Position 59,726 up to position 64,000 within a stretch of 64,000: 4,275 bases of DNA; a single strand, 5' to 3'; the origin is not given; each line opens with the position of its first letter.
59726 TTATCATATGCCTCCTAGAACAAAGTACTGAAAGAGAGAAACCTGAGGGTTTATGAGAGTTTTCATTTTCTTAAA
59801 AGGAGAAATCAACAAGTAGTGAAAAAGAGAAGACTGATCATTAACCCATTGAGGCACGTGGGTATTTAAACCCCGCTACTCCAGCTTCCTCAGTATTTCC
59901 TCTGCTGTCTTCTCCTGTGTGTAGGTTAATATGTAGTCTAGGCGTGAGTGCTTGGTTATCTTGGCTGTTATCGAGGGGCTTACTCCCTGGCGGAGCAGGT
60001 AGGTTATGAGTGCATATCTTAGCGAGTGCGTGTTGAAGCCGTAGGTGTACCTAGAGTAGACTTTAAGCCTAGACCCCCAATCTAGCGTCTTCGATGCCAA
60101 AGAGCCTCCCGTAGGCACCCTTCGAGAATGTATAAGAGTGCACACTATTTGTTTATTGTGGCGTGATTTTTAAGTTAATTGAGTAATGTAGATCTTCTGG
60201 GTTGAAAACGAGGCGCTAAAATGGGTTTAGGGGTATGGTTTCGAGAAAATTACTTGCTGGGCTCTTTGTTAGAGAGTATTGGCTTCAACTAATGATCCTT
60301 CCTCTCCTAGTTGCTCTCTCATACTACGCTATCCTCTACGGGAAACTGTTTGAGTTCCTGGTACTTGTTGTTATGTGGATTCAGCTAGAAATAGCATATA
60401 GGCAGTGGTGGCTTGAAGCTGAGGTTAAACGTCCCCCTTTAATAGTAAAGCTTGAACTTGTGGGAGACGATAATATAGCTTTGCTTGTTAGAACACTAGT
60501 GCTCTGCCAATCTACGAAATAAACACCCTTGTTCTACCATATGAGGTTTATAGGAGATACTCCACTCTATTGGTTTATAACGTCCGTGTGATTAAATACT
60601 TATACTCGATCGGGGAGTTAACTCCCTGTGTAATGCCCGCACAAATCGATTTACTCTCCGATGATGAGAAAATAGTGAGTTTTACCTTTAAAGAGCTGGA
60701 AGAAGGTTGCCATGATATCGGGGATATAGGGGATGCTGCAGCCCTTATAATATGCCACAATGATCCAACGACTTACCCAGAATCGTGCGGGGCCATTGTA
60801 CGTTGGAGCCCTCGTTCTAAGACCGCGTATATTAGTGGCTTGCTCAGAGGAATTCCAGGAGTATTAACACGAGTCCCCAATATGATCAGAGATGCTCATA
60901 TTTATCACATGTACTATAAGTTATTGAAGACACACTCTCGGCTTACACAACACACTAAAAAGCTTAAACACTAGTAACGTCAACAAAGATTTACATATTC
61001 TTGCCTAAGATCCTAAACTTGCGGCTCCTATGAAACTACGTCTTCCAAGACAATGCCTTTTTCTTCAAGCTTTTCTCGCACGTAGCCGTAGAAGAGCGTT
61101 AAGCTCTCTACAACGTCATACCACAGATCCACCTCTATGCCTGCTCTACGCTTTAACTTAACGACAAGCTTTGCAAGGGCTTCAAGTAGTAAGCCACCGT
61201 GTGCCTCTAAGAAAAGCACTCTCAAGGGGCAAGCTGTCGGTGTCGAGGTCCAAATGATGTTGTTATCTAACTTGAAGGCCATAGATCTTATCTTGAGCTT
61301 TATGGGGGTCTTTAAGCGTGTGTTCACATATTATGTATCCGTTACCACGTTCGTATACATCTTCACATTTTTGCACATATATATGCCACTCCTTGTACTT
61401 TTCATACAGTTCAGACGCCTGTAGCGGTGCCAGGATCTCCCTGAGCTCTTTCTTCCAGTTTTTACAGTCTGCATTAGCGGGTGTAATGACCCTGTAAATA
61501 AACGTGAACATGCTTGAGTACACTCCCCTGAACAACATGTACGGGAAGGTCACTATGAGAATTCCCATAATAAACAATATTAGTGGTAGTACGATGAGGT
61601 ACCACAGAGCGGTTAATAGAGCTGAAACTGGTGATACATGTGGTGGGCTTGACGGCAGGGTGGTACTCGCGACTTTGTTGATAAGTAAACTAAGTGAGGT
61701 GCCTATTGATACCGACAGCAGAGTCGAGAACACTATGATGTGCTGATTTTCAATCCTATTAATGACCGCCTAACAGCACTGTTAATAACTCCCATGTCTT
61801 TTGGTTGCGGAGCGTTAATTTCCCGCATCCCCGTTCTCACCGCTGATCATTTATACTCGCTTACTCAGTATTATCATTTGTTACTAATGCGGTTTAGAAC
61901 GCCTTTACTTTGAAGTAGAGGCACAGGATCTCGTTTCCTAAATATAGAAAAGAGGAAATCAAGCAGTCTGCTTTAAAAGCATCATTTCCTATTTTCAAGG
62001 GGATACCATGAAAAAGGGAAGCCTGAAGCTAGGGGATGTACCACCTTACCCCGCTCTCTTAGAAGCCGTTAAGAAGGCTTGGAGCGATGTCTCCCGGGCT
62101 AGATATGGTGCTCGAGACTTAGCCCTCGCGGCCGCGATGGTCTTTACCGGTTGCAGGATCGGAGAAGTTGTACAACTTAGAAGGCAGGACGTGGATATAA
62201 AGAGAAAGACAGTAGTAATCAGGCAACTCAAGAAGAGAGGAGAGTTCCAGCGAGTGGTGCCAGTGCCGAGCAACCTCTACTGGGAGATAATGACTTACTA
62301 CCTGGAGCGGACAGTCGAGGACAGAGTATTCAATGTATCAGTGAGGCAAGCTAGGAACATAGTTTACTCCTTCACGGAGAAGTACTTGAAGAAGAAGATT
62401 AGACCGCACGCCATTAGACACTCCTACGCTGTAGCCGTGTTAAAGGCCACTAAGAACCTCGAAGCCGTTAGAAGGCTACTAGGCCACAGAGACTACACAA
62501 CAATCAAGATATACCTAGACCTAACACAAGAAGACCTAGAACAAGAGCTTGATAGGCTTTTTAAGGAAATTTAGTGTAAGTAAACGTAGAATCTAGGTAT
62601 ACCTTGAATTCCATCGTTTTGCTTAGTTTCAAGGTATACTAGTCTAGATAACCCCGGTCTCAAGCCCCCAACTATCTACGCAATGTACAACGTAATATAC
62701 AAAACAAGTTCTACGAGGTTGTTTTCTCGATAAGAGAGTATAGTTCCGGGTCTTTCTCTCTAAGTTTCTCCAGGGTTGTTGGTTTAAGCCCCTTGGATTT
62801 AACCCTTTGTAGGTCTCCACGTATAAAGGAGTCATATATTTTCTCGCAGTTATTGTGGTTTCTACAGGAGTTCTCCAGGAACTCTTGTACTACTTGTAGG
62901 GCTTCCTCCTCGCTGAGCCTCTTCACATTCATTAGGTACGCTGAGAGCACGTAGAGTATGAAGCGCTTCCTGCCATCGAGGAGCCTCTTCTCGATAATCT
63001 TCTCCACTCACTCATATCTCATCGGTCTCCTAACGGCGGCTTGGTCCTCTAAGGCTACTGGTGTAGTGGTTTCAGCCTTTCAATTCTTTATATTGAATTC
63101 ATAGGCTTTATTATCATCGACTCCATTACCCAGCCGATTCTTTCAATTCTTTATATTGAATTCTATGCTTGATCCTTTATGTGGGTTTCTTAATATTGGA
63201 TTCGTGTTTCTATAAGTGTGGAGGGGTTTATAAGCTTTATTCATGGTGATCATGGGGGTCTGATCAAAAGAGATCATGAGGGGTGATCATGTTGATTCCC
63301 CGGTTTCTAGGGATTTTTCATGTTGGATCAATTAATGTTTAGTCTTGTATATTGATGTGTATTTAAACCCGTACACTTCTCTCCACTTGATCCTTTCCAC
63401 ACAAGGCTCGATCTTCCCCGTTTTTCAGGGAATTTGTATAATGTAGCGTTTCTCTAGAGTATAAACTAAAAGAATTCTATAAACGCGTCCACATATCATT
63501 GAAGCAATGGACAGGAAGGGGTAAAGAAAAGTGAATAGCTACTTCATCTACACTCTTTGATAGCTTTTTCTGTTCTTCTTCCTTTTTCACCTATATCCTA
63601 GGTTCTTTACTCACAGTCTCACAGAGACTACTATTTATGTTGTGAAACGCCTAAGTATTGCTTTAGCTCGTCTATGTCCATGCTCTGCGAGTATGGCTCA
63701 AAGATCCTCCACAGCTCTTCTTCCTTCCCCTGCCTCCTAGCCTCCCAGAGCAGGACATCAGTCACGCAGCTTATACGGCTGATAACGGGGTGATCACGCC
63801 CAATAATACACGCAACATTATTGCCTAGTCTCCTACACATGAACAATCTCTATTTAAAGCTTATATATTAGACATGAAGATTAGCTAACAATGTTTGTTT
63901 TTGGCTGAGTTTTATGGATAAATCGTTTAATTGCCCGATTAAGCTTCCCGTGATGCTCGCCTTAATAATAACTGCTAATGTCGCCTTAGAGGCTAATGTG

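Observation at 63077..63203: Cas-less mini-CRISPR array embedded in a putative integrated mobile element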

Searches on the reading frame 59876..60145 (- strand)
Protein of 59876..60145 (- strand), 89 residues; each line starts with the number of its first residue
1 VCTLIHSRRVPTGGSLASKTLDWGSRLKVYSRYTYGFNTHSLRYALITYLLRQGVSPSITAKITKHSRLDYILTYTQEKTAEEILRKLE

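Call 11: search_protein_families(library=pfam, proteins=[window:59876-60145:-], max_evalue=0.1)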
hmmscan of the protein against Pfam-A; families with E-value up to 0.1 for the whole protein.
window:59876-60145:- (89 aa): 1 family
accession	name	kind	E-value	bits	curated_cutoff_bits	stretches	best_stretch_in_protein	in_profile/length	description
PF00589.27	Phage_integrase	-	0.00099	19.4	27.1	1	35-80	125-170/172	Phage integrase family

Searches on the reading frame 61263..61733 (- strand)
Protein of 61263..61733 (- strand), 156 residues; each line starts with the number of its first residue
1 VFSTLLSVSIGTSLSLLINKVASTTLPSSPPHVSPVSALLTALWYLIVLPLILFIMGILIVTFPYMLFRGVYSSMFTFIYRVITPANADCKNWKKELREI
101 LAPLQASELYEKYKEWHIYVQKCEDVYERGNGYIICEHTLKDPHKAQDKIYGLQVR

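Call 11: search_protein_families(library=pfam, proteins=[window:61263-61733:-], max_evalue=0.1)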
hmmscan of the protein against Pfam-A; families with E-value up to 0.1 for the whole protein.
window:61263-61733:- (156 aa): 1 family
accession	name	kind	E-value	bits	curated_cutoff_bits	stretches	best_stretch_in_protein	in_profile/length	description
PF10725.14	DUF2517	-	0.082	13.2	25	0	47-83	9-44/61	Protein of unknown function (DUF2517)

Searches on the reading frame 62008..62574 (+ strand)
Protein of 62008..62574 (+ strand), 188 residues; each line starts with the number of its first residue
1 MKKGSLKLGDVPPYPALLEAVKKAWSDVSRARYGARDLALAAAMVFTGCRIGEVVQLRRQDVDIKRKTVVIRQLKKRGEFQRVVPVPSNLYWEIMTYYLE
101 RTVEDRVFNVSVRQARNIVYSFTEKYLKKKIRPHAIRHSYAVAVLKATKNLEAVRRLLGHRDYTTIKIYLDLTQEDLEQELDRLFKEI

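Call 11: search_protein_families(library=pfam, proteins=[window:62008-62574:+], max_evalue=0.1)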
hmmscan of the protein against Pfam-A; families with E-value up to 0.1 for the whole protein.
window:62008-62574:+ (188 aa): 2 families
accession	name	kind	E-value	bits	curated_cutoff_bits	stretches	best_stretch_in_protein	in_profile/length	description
PF00589.27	Phage_integrase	-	1.8e-20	73.9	27.1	1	31-174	18-170/172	Phage integrase family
PF13495.12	Phage_int_SAM_4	-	0.062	14.2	27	0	93-131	45-83/85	Phage integrase, N-terminal SAM-like domain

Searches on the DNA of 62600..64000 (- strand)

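Call 34: search_dna_similar(query=window:63101-63139:-, collection=phages, mode=distant, max_evalue=10)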
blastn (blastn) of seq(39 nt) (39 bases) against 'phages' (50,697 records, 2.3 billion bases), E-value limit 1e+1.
Records with a match: 9; places in all: 9; records where one place covers at least 80% of the query: 0.
Best place of each record, by identity: >=99% 1; 95-99% 7; 80-90% 1.
By first word of the organism name: Streptomyces 3; Citrobacter 2; Salmonella 1; Vibrio 1; Escherichia 1; Geobacillus 1.
By host as written in the record: - 2; Streptomyces viridochromogenes DSM40736 2; Citrobacter freundii 1; Streptomyces griseofuscus ATCC 23916 1; Escherichia coli KMB510 1; Citrobacter sp. TSA-1 1; Geobacillus thermodenitrificans 1.
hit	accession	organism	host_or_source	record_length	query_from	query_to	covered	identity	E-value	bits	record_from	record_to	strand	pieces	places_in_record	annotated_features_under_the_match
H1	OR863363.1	Salmonella phage SeKF_80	Wastewater effluent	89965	1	26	67%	88.5%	2e+0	35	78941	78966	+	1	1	hypothetical protein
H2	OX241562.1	Vibrio phage 150E35-1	Seawater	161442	12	31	51%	100.0%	2e-1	37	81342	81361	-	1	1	conserved hypothetical protein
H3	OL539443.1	Citrobacter phage vB_CfrD_Brooksby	Citrobacter freundii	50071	19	39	54%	95.2%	2e+0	35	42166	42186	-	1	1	hypothetical protein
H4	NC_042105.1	Streptomyces phage BillNye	Streptomyces viridochromogenes DSM40736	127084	4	24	54%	95.2%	2e+0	35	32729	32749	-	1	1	minor tail protein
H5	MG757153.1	Streptomyces phage BillNye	Streptomyces viridochromogenes DSM40736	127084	4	24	54%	95.2%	2e+0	35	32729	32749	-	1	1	minor tail protein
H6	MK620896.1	Streptomyces phage Circinus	Streptomyces griseofuscus ATCC 23916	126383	4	24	54%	95.2%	2e+0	35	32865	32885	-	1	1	38: minor tail protein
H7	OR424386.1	Escherichia phage vB-Eco-KMB25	Escherichia coli KMB510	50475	19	39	54%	95.2%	2e+0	35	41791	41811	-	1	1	hypothetical protein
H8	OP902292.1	Citrobacter phage BSwS KMM3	Citrobacter sp. TSA-1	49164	19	39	54%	95.2%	2e+0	35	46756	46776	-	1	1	hypothetical protein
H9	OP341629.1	Geobacillus phage vB_GthS_PK5.2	Geobacillus thermodenitrificans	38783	10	29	51%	95.0%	7e+0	33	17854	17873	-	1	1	holin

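Call 62: search_dna_similar(query=window:63101-63139:-, collection=plasmids, mode=distant, max_evalue=10, max_rows=10)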
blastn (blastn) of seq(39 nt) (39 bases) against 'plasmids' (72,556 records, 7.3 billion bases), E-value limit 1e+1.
Records with a match: 6; places in all: 6; records where one place covers at least 80% of the query: 0.
Best place of each record, by identity: 95-99% 4; 90-95% 1; 80-90% 1.
By first word of the organism name: Vibrio 4; Rhizobium 1; Bacillus 1.
By predicted mobility (MOB-suite, as given by PLSDB): conjugative 5; non-mobilizable 1.
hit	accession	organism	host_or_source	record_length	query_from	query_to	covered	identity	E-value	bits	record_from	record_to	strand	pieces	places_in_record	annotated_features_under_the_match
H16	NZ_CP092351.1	Rhizobium sp. C104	Cell culture,nodule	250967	1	28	72%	85.7%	6e+0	34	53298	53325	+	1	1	PAS domain-containing protein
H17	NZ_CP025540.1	Vibrio harveyi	-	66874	4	25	56%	95.5%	2e+0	37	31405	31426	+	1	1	none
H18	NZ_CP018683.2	Vibrio harveyi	Trachinotus ovatus,liver of diseased ...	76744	4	25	56%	95.5%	2e+0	37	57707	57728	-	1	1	none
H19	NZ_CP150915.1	Vibrio parahaemolyticus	Penaeus vannamei,cell culture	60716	4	25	56%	95.5%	2e+0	37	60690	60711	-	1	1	none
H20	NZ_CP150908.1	Vibrio parahaemolyticus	-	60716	4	25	56%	95.5%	2e+0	37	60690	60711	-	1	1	none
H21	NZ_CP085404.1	Bacillus anthracis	single cell,soil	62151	8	30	59%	91.3%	6e+0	34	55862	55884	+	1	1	hypothetical protein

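Call 64: search_rna_families(source=window, start=62600, end=64000, threshold=evalue, max_evalue=10)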
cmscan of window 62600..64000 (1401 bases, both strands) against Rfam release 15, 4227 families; matches with E-value up to 10: 7.
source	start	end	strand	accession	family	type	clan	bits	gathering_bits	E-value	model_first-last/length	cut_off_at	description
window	63513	63585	+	RF04083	MIR528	Gene; miRNA;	-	19.7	62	0.52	1-89/89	no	MIR528 microRNA precursor family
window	63077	63103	+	RF01338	CRISPR-DR25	Gene; CRISPR;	CL00014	19.3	36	1.1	1-25/25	no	CRISPR RNA direct repeat element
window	63499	63912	-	RF02104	DLEU1_2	Gene; lncRNA;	-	18.2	100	6.6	1-344/344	no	Deleted in lymphocytic leukemia 1 conserved region 2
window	63054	63138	+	RF02568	UptR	Gene; sRNA;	-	18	100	5.4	1-92/92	no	Escherichia coli small RNA (uptR) gene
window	62895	63102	-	RF01957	NEAT1_3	Gene; lncRNA;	-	16.7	55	6.7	1-159/159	no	Nuclear enriched abundant transcript 1 conserved region 3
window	63854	63915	+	RF03374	mir-2001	Gene; miRNA;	-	15.6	74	5.6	1-72/72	no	mir-2001 microRNA precursor family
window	63414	63437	-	RF02929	algC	Cis-reg;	-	15.6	33.8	8.4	1-52/52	no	algC RNA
